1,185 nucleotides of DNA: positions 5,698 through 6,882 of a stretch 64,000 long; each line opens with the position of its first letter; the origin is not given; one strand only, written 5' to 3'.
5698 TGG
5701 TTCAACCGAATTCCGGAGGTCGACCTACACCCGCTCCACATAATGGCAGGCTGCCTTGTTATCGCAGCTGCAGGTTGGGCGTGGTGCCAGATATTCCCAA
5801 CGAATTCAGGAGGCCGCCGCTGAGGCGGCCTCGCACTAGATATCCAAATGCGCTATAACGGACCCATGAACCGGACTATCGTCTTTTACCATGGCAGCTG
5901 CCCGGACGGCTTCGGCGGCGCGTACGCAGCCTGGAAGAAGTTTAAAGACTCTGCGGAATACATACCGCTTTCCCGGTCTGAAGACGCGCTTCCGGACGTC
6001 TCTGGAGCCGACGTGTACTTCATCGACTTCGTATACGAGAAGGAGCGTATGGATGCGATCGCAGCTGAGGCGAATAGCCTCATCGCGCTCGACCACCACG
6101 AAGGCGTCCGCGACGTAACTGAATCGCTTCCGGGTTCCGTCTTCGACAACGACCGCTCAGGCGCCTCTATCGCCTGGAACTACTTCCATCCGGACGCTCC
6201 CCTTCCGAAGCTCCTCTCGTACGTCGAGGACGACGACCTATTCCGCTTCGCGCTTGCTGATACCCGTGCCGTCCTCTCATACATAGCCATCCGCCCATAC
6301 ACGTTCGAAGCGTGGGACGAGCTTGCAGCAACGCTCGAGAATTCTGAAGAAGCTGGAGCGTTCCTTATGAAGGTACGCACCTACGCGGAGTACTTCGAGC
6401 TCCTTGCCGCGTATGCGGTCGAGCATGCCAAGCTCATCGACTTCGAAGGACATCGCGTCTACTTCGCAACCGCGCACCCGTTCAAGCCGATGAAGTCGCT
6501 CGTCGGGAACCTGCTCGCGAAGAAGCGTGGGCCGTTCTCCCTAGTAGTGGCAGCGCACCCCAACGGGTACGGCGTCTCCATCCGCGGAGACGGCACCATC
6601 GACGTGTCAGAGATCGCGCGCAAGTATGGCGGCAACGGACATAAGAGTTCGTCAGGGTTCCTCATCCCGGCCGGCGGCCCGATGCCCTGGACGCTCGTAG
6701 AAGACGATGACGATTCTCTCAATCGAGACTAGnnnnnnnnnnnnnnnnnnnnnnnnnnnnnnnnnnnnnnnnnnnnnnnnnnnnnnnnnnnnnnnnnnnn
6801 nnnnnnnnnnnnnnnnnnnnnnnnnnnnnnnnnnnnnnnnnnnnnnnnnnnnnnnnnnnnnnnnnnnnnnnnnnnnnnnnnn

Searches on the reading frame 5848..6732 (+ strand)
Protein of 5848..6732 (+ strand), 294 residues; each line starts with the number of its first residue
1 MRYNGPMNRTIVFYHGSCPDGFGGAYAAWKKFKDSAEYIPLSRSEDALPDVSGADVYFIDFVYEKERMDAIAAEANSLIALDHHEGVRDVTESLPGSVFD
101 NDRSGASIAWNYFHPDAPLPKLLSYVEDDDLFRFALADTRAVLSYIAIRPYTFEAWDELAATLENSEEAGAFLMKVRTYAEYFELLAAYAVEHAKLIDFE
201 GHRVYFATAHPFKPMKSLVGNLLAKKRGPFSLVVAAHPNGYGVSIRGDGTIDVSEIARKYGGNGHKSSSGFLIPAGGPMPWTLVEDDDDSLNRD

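Call 16: search_protein_families(library=pfam, proteins=[window:5848-6732:+], max_evalue=0.0001)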
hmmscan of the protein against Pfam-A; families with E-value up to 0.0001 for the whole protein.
window:5848-6732:+ (294 aa): 1 family
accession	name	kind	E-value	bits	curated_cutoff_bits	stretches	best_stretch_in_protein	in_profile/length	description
PF02272.25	DHHA1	-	2.5e-05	25.1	25.9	1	214-274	17-84/102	DHHA1 domain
